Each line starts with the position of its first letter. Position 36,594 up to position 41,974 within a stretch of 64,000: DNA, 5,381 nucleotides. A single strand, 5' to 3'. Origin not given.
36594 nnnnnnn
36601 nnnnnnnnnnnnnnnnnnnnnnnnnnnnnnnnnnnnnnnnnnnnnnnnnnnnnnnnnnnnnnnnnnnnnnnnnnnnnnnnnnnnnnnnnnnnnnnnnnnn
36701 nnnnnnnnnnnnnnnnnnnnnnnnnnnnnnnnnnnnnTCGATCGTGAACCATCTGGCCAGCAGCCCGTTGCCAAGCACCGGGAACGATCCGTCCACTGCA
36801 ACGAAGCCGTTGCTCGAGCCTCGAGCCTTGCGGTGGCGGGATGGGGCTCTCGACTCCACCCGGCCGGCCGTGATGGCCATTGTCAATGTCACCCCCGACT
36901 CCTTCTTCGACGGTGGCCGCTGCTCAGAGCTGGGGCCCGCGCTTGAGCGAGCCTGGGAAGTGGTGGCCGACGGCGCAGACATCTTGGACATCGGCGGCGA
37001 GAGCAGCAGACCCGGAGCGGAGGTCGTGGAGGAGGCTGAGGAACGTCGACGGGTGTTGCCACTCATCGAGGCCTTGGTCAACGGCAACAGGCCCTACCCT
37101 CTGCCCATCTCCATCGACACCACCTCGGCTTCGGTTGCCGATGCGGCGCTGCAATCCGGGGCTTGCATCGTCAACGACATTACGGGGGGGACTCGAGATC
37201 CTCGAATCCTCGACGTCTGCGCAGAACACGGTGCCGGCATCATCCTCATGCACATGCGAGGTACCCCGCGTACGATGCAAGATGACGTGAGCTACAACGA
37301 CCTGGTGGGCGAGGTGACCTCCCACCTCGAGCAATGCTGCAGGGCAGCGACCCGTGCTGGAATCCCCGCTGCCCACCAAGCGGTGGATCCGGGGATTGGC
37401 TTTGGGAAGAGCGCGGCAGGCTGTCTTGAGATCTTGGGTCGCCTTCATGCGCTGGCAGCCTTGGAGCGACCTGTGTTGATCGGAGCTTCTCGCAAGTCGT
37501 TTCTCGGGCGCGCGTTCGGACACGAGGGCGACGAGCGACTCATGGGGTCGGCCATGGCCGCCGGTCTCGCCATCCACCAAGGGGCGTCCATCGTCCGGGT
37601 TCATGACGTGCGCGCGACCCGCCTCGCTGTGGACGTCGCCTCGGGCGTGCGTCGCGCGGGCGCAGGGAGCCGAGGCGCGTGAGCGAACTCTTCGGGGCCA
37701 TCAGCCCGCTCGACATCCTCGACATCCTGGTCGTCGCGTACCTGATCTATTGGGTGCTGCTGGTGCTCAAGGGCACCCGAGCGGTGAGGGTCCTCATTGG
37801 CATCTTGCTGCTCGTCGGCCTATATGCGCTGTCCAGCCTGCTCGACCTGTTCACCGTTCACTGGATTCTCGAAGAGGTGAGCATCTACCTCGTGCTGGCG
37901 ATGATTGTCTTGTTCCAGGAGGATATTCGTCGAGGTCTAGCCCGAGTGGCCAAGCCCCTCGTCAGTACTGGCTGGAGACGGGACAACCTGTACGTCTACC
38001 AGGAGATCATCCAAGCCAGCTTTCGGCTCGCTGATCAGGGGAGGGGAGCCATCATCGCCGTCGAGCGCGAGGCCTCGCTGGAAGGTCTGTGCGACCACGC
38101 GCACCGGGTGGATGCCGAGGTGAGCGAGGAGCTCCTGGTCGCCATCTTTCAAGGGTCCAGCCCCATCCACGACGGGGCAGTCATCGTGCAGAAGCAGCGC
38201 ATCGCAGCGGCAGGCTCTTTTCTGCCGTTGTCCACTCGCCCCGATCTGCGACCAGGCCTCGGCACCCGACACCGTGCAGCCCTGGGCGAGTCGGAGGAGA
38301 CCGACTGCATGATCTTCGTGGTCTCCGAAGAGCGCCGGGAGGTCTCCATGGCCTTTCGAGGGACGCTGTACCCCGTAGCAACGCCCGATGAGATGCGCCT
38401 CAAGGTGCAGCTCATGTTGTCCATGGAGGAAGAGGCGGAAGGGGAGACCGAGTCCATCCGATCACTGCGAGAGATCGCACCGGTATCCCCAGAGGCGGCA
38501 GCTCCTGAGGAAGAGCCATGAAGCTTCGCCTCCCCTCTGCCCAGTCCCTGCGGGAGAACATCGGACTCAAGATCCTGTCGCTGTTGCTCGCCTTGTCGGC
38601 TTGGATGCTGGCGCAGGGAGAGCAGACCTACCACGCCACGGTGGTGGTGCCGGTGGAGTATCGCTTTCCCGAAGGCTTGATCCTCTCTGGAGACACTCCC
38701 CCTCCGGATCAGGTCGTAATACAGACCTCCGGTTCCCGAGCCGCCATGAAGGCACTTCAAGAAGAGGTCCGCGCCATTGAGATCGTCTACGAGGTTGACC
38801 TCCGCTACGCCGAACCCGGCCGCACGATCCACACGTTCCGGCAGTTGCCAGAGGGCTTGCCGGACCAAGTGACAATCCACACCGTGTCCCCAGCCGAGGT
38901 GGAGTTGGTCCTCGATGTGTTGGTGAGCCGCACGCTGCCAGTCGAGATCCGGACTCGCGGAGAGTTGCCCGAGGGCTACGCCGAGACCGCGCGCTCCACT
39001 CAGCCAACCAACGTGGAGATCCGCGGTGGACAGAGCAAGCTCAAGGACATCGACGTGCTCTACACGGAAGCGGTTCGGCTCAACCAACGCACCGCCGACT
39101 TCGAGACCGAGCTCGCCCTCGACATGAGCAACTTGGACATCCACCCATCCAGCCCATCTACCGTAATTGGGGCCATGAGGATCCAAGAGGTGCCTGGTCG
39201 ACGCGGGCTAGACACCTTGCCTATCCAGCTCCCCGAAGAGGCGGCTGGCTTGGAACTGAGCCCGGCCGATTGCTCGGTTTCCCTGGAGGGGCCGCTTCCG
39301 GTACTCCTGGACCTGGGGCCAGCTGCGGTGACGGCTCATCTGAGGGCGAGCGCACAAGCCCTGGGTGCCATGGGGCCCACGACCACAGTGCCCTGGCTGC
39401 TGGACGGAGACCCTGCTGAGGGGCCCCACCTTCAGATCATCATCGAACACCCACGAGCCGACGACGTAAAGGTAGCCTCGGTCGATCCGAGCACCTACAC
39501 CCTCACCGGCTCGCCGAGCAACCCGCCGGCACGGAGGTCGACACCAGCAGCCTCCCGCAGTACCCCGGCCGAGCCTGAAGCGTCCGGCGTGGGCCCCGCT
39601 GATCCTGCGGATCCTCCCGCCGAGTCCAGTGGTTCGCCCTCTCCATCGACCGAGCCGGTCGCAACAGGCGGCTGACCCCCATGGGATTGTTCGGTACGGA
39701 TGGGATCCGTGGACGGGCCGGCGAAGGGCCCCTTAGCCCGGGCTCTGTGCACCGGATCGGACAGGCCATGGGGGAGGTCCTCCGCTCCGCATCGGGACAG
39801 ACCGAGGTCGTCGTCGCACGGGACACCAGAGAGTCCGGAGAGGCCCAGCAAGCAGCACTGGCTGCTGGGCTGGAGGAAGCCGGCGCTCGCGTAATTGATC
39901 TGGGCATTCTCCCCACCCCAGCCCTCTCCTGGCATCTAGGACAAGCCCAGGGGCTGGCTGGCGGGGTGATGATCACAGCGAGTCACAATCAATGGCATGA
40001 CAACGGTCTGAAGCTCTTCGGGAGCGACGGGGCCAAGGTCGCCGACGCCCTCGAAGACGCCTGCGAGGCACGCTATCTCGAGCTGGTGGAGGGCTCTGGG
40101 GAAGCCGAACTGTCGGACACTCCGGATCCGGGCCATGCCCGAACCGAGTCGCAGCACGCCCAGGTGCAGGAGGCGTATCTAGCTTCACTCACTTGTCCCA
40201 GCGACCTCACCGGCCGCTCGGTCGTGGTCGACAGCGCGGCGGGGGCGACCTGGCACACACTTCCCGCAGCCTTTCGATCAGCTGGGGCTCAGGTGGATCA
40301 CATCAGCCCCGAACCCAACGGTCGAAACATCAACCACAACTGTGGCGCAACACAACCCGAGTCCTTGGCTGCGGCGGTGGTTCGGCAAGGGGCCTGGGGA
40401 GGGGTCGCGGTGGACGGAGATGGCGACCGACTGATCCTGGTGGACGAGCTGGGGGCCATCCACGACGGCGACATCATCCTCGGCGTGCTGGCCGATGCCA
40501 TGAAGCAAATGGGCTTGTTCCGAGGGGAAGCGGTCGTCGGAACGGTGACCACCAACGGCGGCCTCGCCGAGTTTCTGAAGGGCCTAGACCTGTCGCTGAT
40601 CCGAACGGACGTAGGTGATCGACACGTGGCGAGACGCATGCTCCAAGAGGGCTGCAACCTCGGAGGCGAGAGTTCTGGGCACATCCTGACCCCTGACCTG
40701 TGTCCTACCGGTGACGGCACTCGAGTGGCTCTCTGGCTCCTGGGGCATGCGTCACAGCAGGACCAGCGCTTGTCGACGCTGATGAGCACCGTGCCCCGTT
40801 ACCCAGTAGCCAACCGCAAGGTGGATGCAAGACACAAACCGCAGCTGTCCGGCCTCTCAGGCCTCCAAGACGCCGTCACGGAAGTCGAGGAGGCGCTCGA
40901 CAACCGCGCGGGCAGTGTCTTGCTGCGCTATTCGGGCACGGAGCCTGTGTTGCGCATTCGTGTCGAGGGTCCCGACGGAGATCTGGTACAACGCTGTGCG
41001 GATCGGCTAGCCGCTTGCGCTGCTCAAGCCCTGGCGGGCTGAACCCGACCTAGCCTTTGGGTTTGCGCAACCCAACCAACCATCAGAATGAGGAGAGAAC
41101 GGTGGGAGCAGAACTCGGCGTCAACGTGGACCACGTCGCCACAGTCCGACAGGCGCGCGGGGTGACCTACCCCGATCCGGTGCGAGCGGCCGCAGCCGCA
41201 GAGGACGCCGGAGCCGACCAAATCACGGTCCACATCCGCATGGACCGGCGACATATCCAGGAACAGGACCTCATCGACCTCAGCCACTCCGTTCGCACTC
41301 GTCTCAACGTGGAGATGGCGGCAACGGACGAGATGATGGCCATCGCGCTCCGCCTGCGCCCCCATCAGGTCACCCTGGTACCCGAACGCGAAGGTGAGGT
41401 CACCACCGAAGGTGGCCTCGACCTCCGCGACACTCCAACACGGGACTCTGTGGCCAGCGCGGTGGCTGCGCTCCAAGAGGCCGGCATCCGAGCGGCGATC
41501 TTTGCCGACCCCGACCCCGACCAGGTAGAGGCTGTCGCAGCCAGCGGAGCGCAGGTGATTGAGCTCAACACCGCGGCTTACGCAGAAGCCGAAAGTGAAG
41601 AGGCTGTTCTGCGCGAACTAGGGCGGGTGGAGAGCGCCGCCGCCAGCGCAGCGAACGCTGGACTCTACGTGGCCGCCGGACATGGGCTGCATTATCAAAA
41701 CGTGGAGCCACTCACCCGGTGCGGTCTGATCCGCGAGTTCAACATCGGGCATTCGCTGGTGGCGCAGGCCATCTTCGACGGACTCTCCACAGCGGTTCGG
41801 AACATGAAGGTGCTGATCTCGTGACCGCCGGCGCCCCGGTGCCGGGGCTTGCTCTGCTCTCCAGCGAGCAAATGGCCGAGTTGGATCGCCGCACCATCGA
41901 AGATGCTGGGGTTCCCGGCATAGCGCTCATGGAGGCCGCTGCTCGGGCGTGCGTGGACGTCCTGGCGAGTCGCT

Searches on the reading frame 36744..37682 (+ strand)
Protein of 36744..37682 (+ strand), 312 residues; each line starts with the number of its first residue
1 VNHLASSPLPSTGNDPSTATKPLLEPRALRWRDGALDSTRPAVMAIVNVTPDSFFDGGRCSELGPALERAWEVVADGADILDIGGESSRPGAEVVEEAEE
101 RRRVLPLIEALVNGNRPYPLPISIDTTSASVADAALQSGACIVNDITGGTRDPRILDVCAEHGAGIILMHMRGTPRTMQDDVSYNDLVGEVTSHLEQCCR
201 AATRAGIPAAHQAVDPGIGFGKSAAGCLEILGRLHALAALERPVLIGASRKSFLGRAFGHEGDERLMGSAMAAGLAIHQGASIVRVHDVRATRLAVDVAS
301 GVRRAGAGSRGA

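Call 46: search_protein_families(library=pfam, proteins=[window:36744-37682:+], max_evalue=0.0001)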
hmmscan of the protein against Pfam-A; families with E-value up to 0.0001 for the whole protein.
window:36744-37682:+ (312 aa): 1 family
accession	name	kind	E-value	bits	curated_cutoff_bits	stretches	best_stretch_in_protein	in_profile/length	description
PF00809.28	Pterin_bind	-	2.1e-76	257.2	25.5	1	44-287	1-244/244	Pterin binding enzyme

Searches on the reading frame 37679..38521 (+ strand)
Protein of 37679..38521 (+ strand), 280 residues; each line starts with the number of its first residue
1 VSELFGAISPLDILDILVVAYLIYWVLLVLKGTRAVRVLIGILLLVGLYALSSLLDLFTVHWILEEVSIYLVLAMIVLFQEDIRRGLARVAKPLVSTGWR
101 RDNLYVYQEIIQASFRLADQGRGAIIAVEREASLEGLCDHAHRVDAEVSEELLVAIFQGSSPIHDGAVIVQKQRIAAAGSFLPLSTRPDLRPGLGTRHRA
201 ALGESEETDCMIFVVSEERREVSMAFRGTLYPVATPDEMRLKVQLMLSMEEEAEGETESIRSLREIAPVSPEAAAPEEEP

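Call 46: search_protein_families(library=pfam, proteins=[window:37679-38521:+], max_evalue=0.0001)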
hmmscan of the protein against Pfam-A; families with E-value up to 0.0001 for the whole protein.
window:37679-38521:+ (280 aa): 2 families
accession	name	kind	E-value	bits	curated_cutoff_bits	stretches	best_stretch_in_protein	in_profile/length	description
PF02457.21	DAC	-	3.7e-35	120.5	27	1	113-229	3-118/119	DisA bacterial checkpoint controller nucleotide-binding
PF19293.4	CdaA_N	-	1.1e-08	35.6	23.8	1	11-83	8-81/81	CdaA N-terminal transmembrane domain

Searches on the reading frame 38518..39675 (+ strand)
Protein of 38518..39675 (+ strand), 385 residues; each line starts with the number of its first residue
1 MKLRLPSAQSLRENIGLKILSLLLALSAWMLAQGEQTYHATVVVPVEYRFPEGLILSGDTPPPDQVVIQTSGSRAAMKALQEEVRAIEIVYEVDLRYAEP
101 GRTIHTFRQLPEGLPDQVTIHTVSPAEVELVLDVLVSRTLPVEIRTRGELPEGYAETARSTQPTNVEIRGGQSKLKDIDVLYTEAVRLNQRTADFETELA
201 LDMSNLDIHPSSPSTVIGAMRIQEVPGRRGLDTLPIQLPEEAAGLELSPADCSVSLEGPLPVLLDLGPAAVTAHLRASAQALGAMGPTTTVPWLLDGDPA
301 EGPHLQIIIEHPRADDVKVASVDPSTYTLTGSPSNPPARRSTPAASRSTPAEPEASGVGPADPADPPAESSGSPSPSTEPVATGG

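Call 46: search_protein_families(library=pfam, proteins=[window:38518-39675:+], max_evalue=0.0001)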
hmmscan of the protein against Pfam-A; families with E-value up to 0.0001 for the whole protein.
window:38518-39675:+ (385 aa): 1 family
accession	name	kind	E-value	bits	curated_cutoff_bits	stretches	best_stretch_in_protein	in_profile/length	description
PF07949.17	YbbR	-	6.6e-13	49.2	22.3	1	141-216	2-77/81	YbbR-like protein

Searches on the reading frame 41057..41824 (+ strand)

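Call 46: search_protein_families(library=pfam, proteins=[window:41057-41824:+], max_evalue=0.0001)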
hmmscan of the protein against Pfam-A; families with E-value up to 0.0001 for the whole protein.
window:41057-41824:+ (255 aa): 1 family
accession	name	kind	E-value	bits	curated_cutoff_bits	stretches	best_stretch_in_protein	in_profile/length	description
PF03740.19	PdxJ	-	2.2e-89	299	24.5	1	19-253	1-233/234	Pyridoxal phosphate biosynthesis protein PdxJ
